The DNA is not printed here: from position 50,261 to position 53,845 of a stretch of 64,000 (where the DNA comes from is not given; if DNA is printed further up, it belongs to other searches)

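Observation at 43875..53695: Three-gene SNF2-DUF3883 helicase / DUF1156 methyltransferase / HEPN-DUF499 ATPase operon: a predicted but mechanistically uncharacterised R-M-like defence system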

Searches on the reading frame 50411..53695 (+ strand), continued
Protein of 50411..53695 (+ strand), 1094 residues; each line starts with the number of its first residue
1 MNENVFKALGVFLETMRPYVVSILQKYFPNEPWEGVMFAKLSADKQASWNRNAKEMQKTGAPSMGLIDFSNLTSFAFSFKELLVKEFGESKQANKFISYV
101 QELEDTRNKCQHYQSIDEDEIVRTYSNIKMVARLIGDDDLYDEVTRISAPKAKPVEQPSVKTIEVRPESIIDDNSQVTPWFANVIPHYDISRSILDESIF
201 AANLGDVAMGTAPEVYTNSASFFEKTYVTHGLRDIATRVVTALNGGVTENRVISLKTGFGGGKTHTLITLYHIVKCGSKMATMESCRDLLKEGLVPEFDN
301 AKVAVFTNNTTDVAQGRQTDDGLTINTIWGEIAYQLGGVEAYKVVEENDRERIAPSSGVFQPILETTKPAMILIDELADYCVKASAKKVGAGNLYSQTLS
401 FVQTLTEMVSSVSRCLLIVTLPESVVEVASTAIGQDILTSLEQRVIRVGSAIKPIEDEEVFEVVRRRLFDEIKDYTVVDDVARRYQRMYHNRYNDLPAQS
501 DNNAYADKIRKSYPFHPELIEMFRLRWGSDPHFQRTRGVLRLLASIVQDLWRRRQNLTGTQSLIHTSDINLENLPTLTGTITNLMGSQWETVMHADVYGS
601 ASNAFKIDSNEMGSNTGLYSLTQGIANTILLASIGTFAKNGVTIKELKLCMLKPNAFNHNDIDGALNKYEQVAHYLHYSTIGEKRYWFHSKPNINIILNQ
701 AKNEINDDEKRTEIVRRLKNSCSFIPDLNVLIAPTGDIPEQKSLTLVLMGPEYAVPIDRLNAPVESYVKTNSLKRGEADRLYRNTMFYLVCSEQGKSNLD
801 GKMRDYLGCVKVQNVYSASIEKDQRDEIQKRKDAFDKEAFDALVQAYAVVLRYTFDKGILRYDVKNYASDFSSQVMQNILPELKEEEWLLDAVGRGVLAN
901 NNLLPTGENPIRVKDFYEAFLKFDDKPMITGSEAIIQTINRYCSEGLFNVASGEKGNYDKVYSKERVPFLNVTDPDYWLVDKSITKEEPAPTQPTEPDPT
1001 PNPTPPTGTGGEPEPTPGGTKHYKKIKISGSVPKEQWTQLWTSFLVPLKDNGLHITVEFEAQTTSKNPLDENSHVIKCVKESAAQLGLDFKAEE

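Call 100: find_encoding_contigs(protein=P0040, flank=10000, max_places=2)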
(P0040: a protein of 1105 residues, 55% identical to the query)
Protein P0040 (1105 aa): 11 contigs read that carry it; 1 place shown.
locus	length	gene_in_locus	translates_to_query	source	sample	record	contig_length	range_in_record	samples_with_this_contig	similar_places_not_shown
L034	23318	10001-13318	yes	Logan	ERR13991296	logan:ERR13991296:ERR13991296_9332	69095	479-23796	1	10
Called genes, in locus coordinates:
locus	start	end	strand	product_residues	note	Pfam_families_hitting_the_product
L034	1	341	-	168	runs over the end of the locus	-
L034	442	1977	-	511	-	PF04371:PAD_porph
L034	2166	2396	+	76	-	PF12844:HTH_19 (weak), PF13443:HTH_26, PF01381:HTH_3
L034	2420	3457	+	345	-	PF13280:WYL, PF25583:WCX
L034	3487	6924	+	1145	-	PF00176:SNF2-rel_dom, PF00270:DEAD, PF04851:ResIII, PF00271:Helicase_C, PF13020:NOV_C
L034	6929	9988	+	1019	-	PF06634:DUF1156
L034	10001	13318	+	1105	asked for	PF18731:HEPN_Swt1, PF04465:DUF499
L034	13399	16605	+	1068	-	PF27201:YjiT_N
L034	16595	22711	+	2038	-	PF00270:DEAD, PF04851:ResIII, PF27116:YjiV_N, PF00271:Helicase_C, PF09369:MZB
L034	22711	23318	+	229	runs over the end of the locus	-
